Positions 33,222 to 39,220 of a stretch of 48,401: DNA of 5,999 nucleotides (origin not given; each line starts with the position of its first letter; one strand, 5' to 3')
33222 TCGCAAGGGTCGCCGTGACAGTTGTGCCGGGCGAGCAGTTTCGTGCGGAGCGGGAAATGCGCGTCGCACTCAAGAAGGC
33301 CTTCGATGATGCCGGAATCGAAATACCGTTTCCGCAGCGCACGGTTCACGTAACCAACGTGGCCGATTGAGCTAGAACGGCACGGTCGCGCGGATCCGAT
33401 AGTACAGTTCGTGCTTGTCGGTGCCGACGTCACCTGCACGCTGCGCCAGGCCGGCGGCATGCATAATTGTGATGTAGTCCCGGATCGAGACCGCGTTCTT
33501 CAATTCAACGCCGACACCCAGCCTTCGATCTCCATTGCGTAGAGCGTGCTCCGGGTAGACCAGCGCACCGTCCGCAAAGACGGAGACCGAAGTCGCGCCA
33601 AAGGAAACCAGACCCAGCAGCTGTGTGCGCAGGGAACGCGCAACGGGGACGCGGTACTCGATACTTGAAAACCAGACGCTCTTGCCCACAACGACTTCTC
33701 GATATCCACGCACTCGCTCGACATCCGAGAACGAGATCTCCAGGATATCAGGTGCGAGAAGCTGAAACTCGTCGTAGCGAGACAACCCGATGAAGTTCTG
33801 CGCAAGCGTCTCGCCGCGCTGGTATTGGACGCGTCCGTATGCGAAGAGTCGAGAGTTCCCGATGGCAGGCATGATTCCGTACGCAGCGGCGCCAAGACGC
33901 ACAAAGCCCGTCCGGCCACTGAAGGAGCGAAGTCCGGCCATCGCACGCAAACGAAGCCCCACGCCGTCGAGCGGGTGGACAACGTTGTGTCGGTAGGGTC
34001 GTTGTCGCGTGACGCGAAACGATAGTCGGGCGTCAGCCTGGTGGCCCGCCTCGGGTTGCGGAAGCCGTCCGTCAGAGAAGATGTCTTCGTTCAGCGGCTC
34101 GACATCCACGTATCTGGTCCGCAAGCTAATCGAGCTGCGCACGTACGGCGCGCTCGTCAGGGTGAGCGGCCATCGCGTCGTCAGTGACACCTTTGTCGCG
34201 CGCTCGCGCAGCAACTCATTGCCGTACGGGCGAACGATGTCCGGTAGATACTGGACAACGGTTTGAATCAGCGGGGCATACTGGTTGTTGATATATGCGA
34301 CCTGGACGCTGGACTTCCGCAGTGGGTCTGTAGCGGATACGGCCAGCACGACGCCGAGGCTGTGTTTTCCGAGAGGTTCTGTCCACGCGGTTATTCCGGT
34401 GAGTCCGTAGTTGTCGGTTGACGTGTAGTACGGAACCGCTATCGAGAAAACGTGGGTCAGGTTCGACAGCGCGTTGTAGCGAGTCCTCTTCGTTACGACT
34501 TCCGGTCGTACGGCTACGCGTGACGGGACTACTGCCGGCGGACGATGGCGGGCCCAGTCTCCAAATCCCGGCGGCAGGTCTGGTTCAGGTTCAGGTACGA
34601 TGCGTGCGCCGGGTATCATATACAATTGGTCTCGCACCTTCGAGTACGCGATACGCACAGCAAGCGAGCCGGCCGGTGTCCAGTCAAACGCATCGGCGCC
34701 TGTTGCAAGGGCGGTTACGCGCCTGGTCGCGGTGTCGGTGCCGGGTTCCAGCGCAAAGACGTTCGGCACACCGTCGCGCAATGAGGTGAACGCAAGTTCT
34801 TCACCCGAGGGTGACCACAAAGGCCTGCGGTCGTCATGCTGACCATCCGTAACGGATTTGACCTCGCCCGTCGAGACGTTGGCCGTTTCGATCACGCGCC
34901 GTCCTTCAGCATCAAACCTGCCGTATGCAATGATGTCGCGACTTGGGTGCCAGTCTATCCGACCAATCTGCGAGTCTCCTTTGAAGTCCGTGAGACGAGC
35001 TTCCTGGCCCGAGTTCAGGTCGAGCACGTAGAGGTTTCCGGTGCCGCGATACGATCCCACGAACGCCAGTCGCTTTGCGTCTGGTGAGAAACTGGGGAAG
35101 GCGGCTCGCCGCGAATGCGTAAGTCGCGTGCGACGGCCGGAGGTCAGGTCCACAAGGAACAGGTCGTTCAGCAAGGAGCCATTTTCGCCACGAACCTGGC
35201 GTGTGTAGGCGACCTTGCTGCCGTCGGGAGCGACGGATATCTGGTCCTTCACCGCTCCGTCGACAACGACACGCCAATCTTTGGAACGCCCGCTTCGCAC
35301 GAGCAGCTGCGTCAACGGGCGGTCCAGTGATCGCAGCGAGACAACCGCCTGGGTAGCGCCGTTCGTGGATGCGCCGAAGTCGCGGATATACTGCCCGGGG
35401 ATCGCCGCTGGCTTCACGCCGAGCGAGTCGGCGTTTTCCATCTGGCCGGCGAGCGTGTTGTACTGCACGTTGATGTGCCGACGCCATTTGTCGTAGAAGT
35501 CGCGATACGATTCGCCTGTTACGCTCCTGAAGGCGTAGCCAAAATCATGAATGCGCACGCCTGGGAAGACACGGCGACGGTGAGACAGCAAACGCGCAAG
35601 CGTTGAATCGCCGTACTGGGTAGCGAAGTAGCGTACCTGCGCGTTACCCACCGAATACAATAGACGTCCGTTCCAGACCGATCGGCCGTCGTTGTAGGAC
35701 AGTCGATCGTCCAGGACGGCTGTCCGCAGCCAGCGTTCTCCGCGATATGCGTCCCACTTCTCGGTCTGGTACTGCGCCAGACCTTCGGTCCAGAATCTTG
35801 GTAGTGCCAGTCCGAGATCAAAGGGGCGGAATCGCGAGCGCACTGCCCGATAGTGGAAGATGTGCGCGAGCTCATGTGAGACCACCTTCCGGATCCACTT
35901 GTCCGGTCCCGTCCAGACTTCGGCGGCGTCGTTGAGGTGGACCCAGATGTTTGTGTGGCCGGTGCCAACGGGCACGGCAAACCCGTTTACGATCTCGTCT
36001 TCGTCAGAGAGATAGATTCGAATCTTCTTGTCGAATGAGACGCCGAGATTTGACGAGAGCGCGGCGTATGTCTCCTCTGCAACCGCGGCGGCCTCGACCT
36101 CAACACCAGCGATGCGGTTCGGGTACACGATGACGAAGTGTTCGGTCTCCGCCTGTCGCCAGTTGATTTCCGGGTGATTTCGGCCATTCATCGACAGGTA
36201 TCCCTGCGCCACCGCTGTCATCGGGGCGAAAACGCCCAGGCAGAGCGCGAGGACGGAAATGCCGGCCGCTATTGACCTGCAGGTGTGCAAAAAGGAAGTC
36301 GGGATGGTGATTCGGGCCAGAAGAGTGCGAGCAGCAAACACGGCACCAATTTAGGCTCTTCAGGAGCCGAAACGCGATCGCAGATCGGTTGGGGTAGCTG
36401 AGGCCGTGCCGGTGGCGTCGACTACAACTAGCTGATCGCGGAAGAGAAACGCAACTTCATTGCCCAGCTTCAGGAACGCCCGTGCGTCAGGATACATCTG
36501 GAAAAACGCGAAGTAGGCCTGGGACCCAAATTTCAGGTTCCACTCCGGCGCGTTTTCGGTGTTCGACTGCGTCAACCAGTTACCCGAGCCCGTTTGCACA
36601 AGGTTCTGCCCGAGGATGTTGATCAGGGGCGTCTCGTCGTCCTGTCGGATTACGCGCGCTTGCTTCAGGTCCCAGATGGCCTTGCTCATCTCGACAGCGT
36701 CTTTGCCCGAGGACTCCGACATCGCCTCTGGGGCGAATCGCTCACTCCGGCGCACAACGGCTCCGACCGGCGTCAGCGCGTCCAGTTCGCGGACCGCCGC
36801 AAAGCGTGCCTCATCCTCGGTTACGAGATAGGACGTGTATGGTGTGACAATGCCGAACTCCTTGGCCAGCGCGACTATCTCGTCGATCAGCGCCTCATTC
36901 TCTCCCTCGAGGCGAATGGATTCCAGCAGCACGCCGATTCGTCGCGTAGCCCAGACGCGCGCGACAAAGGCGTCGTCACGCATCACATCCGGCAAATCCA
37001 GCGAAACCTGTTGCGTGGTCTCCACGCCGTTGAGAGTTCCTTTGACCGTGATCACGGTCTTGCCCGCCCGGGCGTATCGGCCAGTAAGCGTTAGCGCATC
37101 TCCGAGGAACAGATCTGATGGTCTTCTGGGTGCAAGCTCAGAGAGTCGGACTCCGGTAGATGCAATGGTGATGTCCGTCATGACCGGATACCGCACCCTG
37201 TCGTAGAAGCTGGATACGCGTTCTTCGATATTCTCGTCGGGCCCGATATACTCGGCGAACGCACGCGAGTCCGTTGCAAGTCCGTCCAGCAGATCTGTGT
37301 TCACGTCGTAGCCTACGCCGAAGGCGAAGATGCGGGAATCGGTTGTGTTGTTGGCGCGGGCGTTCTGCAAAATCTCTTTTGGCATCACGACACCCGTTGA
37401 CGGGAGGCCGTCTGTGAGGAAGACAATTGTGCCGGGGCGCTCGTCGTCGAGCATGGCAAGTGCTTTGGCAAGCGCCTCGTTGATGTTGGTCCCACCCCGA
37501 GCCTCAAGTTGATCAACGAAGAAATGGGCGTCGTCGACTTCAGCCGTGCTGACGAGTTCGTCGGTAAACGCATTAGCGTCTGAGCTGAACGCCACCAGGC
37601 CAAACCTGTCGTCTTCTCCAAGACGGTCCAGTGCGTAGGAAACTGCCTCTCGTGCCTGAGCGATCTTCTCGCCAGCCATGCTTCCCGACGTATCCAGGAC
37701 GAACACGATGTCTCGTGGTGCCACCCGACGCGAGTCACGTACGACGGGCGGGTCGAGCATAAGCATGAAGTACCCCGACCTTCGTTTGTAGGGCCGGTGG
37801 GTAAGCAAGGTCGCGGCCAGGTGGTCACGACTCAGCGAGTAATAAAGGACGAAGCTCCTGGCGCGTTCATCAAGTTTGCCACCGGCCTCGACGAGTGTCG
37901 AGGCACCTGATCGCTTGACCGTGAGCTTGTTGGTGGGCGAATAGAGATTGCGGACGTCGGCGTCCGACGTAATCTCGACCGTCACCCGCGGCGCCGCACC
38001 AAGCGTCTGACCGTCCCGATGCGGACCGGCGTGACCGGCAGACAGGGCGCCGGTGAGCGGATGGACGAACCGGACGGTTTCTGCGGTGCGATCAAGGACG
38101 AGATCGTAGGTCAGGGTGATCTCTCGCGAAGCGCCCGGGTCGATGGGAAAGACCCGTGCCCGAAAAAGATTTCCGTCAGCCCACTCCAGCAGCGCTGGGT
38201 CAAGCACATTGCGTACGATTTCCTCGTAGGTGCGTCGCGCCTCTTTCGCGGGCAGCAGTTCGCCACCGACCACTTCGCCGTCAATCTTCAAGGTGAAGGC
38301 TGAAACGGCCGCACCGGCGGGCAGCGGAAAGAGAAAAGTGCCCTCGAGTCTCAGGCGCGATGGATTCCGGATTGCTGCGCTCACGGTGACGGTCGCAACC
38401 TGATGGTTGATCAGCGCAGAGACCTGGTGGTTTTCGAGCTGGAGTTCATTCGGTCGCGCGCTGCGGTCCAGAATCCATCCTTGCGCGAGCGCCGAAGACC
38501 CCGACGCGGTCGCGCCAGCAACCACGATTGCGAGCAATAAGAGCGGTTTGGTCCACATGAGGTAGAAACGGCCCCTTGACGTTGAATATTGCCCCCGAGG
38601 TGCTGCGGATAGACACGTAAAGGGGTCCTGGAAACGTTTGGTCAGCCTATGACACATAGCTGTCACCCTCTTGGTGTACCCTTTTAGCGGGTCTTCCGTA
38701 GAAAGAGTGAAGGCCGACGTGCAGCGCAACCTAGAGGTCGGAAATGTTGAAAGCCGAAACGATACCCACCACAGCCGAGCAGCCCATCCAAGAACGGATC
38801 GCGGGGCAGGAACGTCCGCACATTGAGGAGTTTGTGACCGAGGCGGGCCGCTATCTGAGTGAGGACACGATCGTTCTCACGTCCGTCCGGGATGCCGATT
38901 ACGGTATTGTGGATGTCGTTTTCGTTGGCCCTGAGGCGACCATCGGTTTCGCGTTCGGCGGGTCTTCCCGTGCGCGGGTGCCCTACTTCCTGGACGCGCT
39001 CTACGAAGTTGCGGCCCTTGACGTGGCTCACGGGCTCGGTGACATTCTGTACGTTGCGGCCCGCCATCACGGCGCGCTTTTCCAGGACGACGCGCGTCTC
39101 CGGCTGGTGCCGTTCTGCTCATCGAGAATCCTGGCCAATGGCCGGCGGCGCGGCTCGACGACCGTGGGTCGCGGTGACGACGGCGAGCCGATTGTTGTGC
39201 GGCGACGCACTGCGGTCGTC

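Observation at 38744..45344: Candidate archaic (sigma/SCPU-DUF4402-type) chaperone-usher-like surface fibre locus with an atypical giant LysM-bearing outer-membrane component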

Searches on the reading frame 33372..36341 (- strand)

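Call 62: search_protein_families(library=pfam, proteins=[window:33372-36341:-], max_evalue=0.01)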
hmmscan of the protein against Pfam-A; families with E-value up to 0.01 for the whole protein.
window:33372-36341:- (989 aa): 5 families
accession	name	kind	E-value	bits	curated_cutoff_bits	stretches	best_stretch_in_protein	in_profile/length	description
PF07676.18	PD40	-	5.5e-12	45.8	20.9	2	495-529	2-37/38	WD40-like Beta Propeller Repeat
PF00930.27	DPPIV_N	-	2.3e-07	30.3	22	1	389-464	20-93/354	Dipeptidyl peptidase IV (DPP IV) N-terminal region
PF14583.12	Pectate_lyase22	-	0.00019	20.7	30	1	417-473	42-97/386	Oligogalacturonate lyase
PF25174.1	Beta-prop_THOC3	-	0.00059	19.4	305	1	408-473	211-271/272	THOC3 beta-propeller domain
PF22173.2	APH-like_N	-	0.0068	16.1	27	0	378-500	42-156/273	Acylamino-acid-releasing enzyme-like, N-terminal domain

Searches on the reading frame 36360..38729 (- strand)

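Call 62: search_protein_families(library=pfam, proteins=[window:36360-38729:-], max_evalue=0.01)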
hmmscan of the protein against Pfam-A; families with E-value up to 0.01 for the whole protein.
window:36360-38729:- (789 aa): 9 families
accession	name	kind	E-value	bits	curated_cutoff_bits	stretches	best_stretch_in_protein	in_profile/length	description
PF08487.16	VIT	-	1.2e-25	90.2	26.5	1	98-208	1-111/111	Vault protein inter-alpha-trypsin domain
PF00092.34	VWA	-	3.4e-19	70.2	23.8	1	340-492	1-159/174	von Willebrand factor type A domain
PF13519.12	VWA_2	-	1.9e-17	64.3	27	1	341-441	1-106/107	von Willebrand factor type A domain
PF13768.12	VWA_3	-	3.5e-17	63.3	27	1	340-490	2-151/155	von Willebrand factor type A domain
PF05762.20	VWA_CoxE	-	7.3e-09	35.8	26.4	1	330-442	47-160/222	VWA domain containing CoxE-like protein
PF13757.12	VIT_2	-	7.2e-07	29.4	23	1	92-156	8-72/78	Vault protein inter-alpha-trypsin domain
PF25106.1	VWA_4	-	8.4e-05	22.6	27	1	341-440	2-103/169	von Willebrand factor A domain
PF09967.15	DUF2201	-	0.0021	18.6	26.4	1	341-442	1-89/123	VWA-like domain (DUF2201)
PF10691.14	DUF2497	-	0.0026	18.6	27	1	149-188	19-58/75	Protein of unknown function (DUF2497)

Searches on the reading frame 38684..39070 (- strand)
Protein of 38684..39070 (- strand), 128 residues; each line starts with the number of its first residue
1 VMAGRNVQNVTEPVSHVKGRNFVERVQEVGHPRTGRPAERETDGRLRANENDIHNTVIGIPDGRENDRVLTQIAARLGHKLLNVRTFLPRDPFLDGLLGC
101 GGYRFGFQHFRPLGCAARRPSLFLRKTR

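Call 62: search_protein_families(library=pfam, proteins=[window:38684-39070:-], max_evalue=0.01)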
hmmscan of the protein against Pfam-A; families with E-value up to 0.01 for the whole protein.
window:38684-39070:- (128 aa): 0 families
